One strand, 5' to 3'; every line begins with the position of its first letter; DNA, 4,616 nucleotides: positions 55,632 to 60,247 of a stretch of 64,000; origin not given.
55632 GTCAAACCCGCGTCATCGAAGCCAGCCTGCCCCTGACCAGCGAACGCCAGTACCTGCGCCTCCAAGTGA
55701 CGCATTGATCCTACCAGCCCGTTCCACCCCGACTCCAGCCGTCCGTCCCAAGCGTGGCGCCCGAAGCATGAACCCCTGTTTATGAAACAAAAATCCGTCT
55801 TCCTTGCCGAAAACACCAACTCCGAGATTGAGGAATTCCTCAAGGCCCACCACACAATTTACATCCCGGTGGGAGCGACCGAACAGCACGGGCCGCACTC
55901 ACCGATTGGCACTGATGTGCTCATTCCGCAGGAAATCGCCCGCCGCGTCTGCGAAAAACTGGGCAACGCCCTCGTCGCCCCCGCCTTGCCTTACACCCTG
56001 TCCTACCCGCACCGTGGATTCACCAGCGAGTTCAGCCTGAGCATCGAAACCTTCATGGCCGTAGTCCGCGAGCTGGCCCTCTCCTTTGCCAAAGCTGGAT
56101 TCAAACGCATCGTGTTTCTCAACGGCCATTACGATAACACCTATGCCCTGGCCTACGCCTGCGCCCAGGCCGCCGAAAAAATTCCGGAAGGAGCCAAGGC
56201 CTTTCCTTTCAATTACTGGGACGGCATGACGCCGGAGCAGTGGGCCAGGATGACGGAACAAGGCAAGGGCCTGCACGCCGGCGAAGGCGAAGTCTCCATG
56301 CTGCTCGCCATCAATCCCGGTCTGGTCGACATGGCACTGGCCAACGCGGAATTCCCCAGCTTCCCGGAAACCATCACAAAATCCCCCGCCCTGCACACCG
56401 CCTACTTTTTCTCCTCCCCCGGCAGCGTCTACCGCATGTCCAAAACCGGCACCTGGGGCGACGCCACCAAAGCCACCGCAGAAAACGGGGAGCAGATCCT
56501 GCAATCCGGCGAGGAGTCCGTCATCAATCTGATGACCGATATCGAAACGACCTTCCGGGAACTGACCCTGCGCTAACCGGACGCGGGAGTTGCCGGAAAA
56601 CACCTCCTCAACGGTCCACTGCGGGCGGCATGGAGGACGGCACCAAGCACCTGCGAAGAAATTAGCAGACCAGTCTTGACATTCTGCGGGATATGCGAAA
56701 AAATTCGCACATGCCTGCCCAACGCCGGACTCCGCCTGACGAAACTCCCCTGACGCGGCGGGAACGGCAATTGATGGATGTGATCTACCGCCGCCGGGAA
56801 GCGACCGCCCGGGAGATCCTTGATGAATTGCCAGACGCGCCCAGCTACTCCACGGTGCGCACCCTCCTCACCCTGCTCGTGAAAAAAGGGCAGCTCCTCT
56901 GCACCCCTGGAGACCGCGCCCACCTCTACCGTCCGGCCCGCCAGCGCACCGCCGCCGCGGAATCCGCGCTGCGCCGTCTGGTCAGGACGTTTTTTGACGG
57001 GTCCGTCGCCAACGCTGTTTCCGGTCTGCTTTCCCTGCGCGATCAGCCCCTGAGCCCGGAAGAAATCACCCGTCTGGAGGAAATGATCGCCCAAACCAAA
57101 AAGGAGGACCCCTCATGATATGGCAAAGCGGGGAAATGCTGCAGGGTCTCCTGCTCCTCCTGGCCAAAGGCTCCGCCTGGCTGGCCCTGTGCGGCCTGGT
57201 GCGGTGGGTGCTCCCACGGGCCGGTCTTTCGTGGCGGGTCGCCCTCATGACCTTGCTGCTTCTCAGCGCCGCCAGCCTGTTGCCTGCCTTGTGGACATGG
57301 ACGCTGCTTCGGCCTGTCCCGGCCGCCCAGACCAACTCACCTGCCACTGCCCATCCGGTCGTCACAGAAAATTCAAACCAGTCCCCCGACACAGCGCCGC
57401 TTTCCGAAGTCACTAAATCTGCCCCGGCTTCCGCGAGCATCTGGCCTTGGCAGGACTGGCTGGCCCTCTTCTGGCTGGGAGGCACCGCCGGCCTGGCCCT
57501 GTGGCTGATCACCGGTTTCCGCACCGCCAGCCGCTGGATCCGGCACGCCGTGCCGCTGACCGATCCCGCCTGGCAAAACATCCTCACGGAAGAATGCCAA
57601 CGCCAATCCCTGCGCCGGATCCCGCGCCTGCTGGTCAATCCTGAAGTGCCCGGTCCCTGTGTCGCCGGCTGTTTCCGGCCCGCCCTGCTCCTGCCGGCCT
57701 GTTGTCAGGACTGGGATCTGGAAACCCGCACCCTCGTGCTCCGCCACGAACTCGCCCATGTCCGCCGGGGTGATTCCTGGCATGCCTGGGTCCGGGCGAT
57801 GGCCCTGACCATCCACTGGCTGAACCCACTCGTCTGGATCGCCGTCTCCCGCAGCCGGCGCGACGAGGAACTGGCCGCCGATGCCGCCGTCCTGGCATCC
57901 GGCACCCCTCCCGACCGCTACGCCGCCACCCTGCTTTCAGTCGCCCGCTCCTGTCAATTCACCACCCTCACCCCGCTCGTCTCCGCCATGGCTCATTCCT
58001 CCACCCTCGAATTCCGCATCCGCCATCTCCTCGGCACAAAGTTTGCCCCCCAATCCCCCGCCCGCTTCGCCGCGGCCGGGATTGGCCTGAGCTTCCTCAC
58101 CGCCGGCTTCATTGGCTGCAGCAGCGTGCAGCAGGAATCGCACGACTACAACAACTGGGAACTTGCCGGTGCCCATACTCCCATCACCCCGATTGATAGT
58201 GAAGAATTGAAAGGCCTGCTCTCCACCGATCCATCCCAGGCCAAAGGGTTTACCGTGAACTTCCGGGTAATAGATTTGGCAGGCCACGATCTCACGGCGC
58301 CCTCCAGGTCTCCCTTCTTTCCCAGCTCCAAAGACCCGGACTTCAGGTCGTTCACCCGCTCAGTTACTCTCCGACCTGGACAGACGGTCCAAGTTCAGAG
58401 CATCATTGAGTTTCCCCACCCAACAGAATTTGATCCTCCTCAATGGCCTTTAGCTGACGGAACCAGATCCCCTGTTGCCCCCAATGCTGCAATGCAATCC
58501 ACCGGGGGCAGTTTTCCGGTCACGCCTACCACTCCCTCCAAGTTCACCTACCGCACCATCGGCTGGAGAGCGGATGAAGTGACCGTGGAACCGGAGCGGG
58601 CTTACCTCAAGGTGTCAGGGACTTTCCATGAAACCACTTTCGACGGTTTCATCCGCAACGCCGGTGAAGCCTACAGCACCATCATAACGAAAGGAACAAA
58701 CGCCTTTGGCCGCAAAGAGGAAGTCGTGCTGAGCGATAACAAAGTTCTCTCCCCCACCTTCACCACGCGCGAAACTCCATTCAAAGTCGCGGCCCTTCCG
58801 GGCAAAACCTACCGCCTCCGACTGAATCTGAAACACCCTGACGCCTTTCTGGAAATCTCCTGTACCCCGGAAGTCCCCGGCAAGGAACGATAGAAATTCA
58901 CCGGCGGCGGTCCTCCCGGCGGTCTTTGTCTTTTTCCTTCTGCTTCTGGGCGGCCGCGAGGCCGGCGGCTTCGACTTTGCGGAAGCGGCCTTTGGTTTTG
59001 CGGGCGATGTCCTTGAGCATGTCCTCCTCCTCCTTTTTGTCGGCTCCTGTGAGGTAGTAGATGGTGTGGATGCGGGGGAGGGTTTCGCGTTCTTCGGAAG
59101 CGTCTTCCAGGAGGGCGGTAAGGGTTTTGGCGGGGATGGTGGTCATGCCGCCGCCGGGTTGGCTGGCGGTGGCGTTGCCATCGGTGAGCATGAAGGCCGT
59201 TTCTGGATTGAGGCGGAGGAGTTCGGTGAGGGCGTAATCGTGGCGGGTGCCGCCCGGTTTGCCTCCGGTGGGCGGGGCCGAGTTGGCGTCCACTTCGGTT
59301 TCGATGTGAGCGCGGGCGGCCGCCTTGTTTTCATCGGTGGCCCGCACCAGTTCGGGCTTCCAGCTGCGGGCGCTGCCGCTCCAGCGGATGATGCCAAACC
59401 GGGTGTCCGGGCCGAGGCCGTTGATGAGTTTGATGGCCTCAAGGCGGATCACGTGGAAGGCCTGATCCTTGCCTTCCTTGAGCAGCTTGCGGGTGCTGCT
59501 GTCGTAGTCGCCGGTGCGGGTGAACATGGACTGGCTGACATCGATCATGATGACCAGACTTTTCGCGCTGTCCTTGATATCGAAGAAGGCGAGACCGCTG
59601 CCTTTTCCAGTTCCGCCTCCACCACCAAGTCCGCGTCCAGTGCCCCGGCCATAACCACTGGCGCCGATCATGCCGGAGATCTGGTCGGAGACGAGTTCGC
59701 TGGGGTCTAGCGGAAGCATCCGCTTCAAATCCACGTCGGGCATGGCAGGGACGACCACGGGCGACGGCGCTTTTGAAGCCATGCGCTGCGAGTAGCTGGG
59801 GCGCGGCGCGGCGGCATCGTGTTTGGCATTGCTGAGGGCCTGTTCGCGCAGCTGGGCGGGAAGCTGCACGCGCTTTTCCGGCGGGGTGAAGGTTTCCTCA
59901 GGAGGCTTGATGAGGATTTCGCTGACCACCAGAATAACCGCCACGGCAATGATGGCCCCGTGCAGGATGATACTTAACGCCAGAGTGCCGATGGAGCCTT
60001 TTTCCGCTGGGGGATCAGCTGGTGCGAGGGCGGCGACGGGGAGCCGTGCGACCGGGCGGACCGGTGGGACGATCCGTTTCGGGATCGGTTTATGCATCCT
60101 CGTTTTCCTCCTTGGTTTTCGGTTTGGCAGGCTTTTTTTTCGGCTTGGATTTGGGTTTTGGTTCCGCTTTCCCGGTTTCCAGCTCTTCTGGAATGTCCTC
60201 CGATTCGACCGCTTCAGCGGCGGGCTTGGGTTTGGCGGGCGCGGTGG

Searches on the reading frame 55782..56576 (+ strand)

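Call 73: search_protein_families(library=pfam, proteins=[window:55782-56576:+], max_evalue=0.001)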
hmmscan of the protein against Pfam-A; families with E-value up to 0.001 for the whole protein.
window:55782-56576:+ (264 aa): 1 family
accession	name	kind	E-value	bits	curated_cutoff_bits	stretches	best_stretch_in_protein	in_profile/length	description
PF02633.19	Creatininase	-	8.5e-63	212.4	31.3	1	10-249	2-236/238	Creatinine amidohydrolase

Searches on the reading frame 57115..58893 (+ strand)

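Call 73: search_protein_families(library=pfam, proteins=[window:57115-58893:+], max_evalue=0.001)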
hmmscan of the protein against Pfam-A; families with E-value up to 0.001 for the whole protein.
window:57115-58893:+ (592 aa): 1 family
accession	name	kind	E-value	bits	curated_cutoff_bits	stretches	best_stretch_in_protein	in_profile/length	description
PF05569.17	Peptidase_M56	-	1.3e-37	130.1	31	1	49-303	39-294/296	BlaR1 peptidase M56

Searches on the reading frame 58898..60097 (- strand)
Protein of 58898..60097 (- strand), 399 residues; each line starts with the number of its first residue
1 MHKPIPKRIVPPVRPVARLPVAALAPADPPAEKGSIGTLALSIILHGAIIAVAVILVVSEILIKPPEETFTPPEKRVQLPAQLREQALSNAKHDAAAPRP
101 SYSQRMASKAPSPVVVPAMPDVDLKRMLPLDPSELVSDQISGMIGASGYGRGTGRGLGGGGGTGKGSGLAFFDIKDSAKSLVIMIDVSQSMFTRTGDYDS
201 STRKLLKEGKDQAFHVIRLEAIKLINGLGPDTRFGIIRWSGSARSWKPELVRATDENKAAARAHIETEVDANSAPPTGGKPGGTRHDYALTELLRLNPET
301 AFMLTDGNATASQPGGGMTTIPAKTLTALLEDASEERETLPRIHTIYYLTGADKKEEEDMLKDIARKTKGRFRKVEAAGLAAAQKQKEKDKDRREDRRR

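Call 73: search_protein_families(library=pfam, proteins=[window:58898-60097:-], max_evalue=0.001)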
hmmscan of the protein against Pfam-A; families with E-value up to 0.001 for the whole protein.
window:58898-60097:- (399 aa): 1 family
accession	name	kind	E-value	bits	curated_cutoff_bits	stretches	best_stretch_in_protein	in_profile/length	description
PF13768.12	VWA_3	-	0.00034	21.1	27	0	225-372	28-153/155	von Willebrand factor type A domain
